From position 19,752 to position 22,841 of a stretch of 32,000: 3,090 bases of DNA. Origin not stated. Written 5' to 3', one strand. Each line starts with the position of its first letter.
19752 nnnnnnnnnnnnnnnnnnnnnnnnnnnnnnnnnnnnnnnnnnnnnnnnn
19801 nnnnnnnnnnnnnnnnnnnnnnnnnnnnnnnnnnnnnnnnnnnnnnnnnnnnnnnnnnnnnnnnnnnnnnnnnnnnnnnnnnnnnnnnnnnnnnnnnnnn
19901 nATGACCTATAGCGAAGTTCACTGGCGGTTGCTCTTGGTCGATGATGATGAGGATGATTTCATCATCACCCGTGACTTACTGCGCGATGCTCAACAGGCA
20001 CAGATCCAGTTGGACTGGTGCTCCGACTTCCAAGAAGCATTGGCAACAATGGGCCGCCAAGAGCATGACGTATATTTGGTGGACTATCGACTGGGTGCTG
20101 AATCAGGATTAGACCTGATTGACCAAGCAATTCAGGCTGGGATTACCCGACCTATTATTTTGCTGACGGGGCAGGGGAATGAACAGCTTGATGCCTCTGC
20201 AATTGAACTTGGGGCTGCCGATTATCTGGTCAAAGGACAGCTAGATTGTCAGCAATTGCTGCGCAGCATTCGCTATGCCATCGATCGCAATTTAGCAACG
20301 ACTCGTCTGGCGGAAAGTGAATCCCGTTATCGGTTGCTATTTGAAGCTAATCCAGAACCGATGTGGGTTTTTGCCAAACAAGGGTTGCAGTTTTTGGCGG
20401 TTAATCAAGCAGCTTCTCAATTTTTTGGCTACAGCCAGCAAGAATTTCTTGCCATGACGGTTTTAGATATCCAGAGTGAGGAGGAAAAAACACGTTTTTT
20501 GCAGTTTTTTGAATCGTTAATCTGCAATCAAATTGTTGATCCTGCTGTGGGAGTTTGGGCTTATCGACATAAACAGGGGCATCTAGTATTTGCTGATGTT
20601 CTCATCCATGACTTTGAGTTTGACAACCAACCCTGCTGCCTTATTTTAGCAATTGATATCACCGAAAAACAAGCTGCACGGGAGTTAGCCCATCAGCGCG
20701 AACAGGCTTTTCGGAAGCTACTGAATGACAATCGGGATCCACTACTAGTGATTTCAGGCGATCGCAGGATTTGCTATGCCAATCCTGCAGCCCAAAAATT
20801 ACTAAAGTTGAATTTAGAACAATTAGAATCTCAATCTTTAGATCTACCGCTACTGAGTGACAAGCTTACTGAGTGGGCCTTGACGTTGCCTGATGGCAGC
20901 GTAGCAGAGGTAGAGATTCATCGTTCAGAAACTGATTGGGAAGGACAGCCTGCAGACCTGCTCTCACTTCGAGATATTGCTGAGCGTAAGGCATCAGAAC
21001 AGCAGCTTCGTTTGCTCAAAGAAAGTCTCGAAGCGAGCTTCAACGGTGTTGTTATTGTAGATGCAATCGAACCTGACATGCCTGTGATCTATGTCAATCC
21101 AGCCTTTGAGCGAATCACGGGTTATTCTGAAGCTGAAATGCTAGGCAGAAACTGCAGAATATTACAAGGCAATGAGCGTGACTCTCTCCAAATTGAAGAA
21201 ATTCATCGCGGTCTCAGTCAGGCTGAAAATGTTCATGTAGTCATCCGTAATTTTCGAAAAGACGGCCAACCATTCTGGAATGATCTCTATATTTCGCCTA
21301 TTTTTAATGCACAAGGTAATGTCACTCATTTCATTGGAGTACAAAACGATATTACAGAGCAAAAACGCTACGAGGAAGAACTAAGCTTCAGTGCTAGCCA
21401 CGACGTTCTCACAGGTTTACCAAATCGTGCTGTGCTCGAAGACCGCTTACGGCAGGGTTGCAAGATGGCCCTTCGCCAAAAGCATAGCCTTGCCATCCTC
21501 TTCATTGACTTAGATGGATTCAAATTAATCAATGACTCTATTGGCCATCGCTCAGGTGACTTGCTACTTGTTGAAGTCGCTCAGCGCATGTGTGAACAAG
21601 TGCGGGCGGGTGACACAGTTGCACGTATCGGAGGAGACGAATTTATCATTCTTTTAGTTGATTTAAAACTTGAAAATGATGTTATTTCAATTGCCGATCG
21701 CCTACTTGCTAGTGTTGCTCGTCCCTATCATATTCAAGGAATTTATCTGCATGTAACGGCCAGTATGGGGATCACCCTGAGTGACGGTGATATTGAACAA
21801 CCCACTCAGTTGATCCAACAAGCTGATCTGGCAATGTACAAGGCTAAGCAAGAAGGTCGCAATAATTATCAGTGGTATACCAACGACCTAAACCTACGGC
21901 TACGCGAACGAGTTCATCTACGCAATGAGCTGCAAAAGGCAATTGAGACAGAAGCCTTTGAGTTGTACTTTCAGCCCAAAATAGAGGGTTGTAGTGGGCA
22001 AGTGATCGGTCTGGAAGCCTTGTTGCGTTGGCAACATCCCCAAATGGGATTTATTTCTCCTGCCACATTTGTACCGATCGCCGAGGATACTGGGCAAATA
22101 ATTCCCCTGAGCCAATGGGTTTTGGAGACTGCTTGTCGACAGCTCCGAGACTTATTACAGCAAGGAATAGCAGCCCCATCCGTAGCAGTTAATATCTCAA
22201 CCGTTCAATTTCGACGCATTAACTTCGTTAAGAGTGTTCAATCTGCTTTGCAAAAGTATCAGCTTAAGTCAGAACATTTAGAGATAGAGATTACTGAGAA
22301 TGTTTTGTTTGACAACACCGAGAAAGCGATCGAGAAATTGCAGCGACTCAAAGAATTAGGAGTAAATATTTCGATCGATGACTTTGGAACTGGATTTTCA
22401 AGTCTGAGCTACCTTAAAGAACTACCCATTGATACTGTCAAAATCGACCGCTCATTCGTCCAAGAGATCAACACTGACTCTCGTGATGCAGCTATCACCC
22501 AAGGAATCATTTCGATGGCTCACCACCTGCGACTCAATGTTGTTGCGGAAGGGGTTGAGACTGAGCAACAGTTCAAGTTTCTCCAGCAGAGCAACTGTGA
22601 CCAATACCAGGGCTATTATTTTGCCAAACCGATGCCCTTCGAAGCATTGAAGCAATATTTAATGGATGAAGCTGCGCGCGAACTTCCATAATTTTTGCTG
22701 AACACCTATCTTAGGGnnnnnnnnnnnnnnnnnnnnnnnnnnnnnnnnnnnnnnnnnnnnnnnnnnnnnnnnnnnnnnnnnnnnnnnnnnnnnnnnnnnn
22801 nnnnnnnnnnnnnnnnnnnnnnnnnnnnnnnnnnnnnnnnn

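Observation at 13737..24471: A ~10.7 kb AT-rich, HIP1-poor segment bounded by an exact 10-bp direct repeat and lacking mobility genes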

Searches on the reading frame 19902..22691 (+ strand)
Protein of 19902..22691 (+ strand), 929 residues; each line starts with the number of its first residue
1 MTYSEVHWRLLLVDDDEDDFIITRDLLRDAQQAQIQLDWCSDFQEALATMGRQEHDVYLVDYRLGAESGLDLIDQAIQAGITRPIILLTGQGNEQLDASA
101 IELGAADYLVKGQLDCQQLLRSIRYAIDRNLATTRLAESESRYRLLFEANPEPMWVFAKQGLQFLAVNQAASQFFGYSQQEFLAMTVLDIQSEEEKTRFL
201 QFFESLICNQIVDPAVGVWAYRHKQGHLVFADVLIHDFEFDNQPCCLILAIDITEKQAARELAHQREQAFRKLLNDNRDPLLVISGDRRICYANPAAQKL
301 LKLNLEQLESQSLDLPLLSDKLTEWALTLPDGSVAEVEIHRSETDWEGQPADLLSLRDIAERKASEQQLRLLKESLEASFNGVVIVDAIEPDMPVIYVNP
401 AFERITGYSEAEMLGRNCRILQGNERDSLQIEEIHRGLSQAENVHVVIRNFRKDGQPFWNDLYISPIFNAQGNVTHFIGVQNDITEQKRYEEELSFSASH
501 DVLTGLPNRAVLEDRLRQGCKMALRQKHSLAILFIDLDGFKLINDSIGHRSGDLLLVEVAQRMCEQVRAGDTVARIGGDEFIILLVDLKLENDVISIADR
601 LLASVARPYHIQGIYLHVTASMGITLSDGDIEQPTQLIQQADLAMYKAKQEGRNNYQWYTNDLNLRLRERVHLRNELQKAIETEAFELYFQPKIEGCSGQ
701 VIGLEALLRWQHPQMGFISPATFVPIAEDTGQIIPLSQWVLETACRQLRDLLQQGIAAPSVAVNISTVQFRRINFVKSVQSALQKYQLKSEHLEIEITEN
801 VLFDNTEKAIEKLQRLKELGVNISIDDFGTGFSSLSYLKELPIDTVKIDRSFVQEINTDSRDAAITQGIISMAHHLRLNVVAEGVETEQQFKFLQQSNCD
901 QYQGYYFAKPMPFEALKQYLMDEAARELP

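Call 5: search_protein_families(library=pfam, proteins=[window:19902-22691:+])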
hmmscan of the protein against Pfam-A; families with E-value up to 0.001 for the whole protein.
window:19902-22691:+ (929 aa): 9 families
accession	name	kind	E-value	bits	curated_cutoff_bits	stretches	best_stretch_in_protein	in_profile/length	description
PF00563.25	EAL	-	1.6e-79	267.1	31.3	1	674-910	1-236/236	EAL domain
PF00990.26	GGDEF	-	2.6e-49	167.5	23.8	1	498-655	1-161/161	Diguanylate cyclase, GGDEF domain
PF13426.13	PAS_9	-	3.8e-32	111.1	27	1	384-486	5-103/103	PAS domain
PF00989.32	PAS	-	8.4e-28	97.1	22.6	3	376-484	7-113/113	PAS fold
PF13188.13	PAS_8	-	8.3e-24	83.1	21.8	3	142-192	2-51/65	PAS domain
PF08448.16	PAS_4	-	9.4e-17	61.7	23.1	1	386-489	8-110/110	PAS fold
PF08447.18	PAS_3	-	7.2e-16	58.7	25.6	1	395-480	1-88/89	PAS fold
PF00072.30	Response_reg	-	1.7e-14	54.4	30.2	1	11-121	2-108/111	Response regulator receiver domain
PF18095.7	PAS_12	-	0.00043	20.3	22.6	0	368-423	43-97/153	UPF0242 C-terminal PAS-like domain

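Call 28: find_homologous_proteins(query=window:19902-22691:+, max_evalue=1e-100)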
Query window:19902-22691:+ (929 aa): 1491 proteins with E <= 1e-100 among 8000 candidates; the best 120 are listed.
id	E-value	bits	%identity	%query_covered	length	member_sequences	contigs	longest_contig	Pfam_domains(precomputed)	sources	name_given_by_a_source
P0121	0.0e+0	2061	99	100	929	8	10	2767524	PF08447.19,PF13426.14,PF13188.14,PF08448.17,PF00563.26,PF00989.32,PF00990.27,PF00072.31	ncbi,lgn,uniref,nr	ncbi:EAL domain-containing protein [Synechococcus elongatus]|uniref:EAL domain-containing protein n=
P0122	0.0e+0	1840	87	100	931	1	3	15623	PF08447.19,PF13426.14,PF13188.14,PF08448.17,PF00563.26,PF00989.32,PF00990.27,PF00072.31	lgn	-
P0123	0.0e+0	1542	72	99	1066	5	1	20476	PF08447.19,PF13426.14,PF13188.14,PF08448.17,PF00563.26,PF00989.32,PF00990.27,PF00072.31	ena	-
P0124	0.0e+0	1536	72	99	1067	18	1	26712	PF08447.19,PF13426.14,PF13188.14,PF08448.17,PF00563.26,PF00989.32,PF00990.27,PF00072.31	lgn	-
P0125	0.0e+0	1517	73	99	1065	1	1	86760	PF08447.19,PF13426.14,PF13188.14,PF08448.17,PF00563.26,PF00989.32,PF00990.27,PF00072.31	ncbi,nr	ncbi:EAL domain-containing protein [Pseudomonas sp. MOB-449]|nr:EAL domain-containing protein [Pseud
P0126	0.0e+0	1494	71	99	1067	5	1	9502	PF08447.19,PF13426.14,PF13188.14,PF08448.17,PF00563.26,PF00989.32,PF00990.27,PF00072.31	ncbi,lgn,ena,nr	ncbi:MAG: EAL domain-containing protein [Halopseudomonas aestusnigri]|nr:EAL domain-containing prote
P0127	0.0e+0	1487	70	99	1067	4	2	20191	PF08447.19,PF13426.14,PF13188.14,PF08448.17,PF00563.26,PF00989.32,PF00990.27,PF00072.31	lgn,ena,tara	tara:strand:- start:1407 stop:4610 length:3204 start_codon:yes stop_codon:yes gene_type:complete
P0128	0.0e+0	1480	71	99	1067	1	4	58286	PF08447.19,PF13426.14,PF13188.14,PF08448.17,PF00563.26,PF00989.32,PF00990.27,PF00072.31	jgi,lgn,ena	-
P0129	0.0e+0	1480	70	99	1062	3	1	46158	PF08447.19,PF13426.14,PF13188.14,PF08448.17,PF23198.2,PF00563.26,PF00989.32,PF00990.27,PF00072.31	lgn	-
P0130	0.0e+0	1474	70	99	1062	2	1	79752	PF08447.19,PF13426.14,PF13188.14,PF08448.17,PF00563.26,PF00989.32,PF00990.27,PF00072.31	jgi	jgi:diguanylate cyclase (GGDEF)-like protein/PAS domain S-box-containing protein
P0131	0.0e+0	1468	70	99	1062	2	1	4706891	PF08447.19,PF13426.14,PF13188.14,PF08448.17,PF00563.26,PF00989.32,PF00990.27,PF00072.31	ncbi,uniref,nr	ncbi:EAL domain-containing protein [Pseudomonas sp. RW405]|uniref:EAL domain-containing protein n=1 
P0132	0.0e+0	1462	69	99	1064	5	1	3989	PF08447.19,PF13426.14,PF13188.14,PF08448.17,PF00563.26,PF00989.32,PF00990.27,PF00072.31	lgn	-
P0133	0.0e+0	1440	69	99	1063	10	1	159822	PF08447.19,PF13426.14,PF13188.14,PF08448.17,PF00563.26,PF00989.32,PF00990.27,PF00072.31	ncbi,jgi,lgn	-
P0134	0.0e+0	1425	68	99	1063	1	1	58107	PF08447.19,PF13426.14,PF13188.14,PF08448.17,PF00563.26,PF00989.32,PF00990.27,PF00072.31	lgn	-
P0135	0.0e+0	1418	68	99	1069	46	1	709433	PF08447.19,PF13426.14,PF13188.14,PF08448.17,PF00563.26,PF00989.32,PF00990.27,PF00072.31,PF17853.7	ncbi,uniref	ncbi:diguanylate cyclase (GGDEF)-like protein/PAS domain S-box-containing protein [Metapseudomonas r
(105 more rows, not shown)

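Call 30: find_encoding_contigs(protein=P0122, flank=10000, max_places=3)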
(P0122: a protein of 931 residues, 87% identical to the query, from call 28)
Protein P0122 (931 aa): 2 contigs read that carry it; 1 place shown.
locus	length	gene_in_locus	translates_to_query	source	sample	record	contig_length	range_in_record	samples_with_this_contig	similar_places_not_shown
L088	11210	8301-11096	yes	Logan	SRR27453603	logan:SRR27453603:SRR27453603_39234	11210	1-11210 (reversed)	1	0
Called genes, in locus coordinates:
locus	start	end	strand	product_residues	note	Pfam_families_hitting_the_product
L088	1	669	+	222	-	?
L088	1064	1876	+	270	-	PF04434:SWIM (faint)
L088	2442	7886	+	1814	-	PF00989:PAS, PF08448:PAS_4, PF13426:PAS_9, PF08447:PAS_3, PF01590:GAF, PF13185:GAF_2, PF08448:PAS_4, PF01590:GAF, +13 more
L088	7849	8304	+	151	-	PF00072:Response_reg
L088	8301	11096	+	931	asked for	PF00072:Response_reg, PF13188:PAS_8, PF00989:PAS, PF08448:PAS_4, PF08447:PAS_3, PF13426:PAS_9, PF00990:GGDEF, PF00563:EAL, +1 more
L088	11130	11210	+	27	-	?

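Call 31: find_encoding_contigs(protein=P0125, flank=10000, max_places=2)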
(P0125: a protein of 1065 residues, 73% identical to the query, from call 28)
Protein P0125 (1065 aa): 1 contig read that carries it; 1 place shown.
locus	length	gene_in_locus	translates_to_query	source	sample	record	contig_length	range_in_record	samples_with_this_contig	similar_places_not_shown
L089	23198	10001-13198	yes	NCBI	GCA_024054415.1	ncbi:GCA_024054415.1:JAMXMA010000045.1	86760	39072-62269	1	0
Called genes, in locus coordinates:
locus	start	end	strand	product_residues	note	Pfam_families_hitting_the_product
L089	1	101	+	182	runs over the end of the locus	PF00072:Response_reg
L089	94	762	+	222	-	PF00025:Arf (weak), PF19993:DO-GTPase2 (faint)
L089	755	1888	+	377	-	PF00512:HisKA (weak), PF02518:HATPase_c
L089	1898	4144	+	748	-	PF00072:Response_reg, PF05157:MshEN, PF00437:T2SSE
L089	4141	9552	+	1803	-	PF00989:PAS, PF08447:PAS_3, PF01590:GAF, PF13185:GAF_2, PF00989:PAS, PF08448:PAS_4, PF01590:GAF, PF13185:GAF_2, +11 more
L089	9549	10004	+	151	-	PF00072:Response_reg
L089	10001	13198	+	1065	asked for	PF00072:Response_reg, PF00989:PAS, PF13188:PAS_8, PF00989:PAS, PF13426:PAS_9, PF00990:GGDEF, PF00563:EAL, PF00072:Response_reg, +3 more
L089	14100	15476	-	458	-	PF00202:Aminotran_3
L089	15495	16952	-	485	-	PF00171:Aldedh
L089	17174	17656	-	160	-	PF13404:HTH_AsnC-type, PF13412:HTH_24, PF01037:AsnC_trans_reg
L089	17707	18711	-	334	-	PF24827:AstE_AspA_cat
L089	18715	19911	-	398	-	PF01321:Creatinase_N, PF00557:Peptidase_M24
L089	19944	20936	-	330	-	PF02423:OCD_Mu_crystall, PF01488:Shikimate_DH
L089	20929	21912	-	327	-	PF00291:PALP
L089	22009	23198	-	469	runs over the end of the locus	PF00392:GntR, PF00155:Aminotran_1_2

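Call 32: find_encoding_contigs(protein=P0124, flank=10000, max_places=2)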
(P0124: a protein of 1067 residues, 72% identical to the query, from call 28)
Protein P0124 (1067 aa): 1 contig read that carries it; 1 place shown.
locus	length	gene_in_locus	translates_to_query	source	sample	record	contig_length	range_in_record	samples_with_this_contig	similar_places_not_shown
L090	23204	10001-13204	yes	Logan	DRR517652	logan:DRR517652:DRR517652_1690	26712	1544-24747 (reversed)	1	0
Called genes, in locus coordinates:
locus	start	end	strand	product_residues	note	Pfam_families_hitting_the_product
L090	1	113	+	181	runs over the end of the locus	PF00072:Response_reg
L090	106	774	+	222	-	PF00025:Arf (weak), PF19993:DO-GTPase2 (faint)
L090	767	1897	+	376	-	PF00512:HisKA, PF02518:HATPase_c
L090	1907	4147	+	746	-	PF00072:Response_reg, PF05157:MshEN, PF00437:T2SSE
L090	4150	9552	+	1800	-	PF00989:PAS, PF08448:PAS_4, PF08447:PAS_3, PF01590:GAF, PF13185:GAF_2, PF00989:PAS, PF08448:PAS_4, PF13426:PAS_9, +13 more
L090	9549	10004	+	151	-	PF00072:Response_reg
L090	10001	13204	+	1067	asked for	PF00072:Response_reg, PF13188:PAS_8, PF00989:PAS, PF08447:PAS_3, PF13188:PAS_8, PF13426:PAS_9, PF00990:GGDEF, PF00563:EAL, +3 more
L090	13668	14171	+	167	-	PF13560:HTH_31, PF01381:HTH_3 (weak)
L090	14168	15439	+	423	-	PF07804:HipA_C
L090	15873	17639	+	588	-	-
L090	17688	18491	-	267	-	-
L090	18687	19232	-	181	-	-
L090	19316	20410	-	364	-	-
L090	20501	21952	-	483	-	-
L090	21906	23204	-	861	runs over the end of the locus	-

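Call 40: search_protein_families(library=pfam, proteins=[P0125, L089:1898-4144:+, L089:94-762:+, L089:755-1888:+], max_evalue=0.00001)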
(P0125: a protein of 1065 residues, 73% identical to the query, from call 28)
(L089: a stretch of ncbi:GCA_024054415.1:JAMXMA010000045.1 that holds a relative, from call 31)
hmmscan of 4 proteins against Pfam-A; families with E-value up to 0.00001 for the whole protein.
P0125 (1065 aa): 8 families
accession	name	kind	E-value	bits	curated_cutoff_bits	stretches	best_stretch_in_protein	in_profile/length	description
PF00563.25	EAL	-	3.3e-81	272.6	31.3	1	674-910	1-236/236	EAL domain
PF00990.26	GGDEF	-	2.2e-48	164.5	23.8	1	498-655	1-161/161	Diguanylate cyclase, GGDEF domain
PF00072.30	Response_reg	-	3.8e-37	127.3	30.2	2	942-1052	1-110/111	Response regulator receiver domain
PF13426.13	PAS_9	-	2.1e-32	111.9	27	1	382-486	3-103/103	PAS domain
PF00989.32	PAS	-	2.6e-28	98.7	22.6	2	373-484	4-113/113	PAS fold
PF13188.13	PAS_8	-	3.4e-26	90.6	21.8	2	141-189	1-48/65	PAS domain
PF08448.16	PAS_4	-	2.2e-16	60.5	23.1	1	379-489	4-110/110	PAS fold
PF08447.18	PAS_3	-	1.9e-13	50.9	25.6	1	395-480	1-88/89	PAS fold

L089:1898-4144:+ (748 aa): 3 families
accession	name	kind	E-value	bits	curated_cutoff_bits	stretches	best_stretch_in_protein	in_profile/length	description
PF00437.27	T2SSE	-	8.7e-131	436.4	24.9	1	357-737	4-370/370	Type II/IV secretion system protein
PF00072.30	Response_reg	-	3.5e-24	85.5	30.2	1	30-139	2-110/111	Response regulator receiver domain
PF05157.20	MshEN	-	2e-20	73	23.1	1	237-318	6-88/90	MshEN domain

L089:94-762:+ (222 aa): 1 family
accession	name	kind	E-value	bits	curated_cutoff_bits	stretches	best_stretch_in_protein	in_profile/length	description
PF00025.27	Arf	-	1.6e-07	31.4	22.3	1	71-186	57-172/174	ADP-ribosylation factor family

L089:755-1888:+ (377 aa): 1 family
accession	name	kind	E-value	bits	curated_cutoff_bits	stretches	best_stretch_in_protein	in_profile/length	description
PF02518.31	HATPase_c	-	2.1e-24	86.5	26.4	1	270-374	3-107/111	Histidine kinase-, DNA gyrase B-, and HSP90-like ATPase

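Call 54: find_encoding_contigs(protein=P0123, flank=8000, max_places=1)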
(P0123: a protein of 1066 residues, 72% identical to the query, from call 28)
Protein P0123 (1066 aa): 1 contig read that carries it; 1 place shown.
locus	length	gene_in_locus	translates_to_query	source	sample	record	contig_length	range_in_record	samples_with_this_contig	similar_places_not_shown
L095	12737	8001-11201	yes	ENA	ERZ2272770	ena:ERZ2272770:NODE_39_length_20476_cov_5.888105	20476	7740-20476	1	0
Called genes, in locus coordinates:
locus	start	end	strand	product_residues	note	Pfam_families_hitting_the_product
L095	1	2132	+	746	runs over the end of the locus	PF00072:Response_reg, PF05157:MshEN, PF00437:T2SSE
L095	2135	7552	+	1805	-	PF00989:PAS, PF08448:PAS_4, PF08447:PAS_3, PF01590:GAF, PF13185:GAF_2, PF00989:PAS, PF08448:PAS_4, PF01590:GAF, +13 more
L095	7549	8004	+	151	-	PF00072:Response_reg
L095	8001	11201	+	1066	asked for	PF00072:Response_reg, PF13188:PAS_8, PF00989:PAS, PF08447:PAS_3 (weak), PF13426:PAS_9, PF00990:GGDEF, PF00563:EAL, PF00072:Response_reg, +2 more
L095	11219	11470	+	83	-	PF01402:RHH_1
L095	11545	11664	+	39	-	-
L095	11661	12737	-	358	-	?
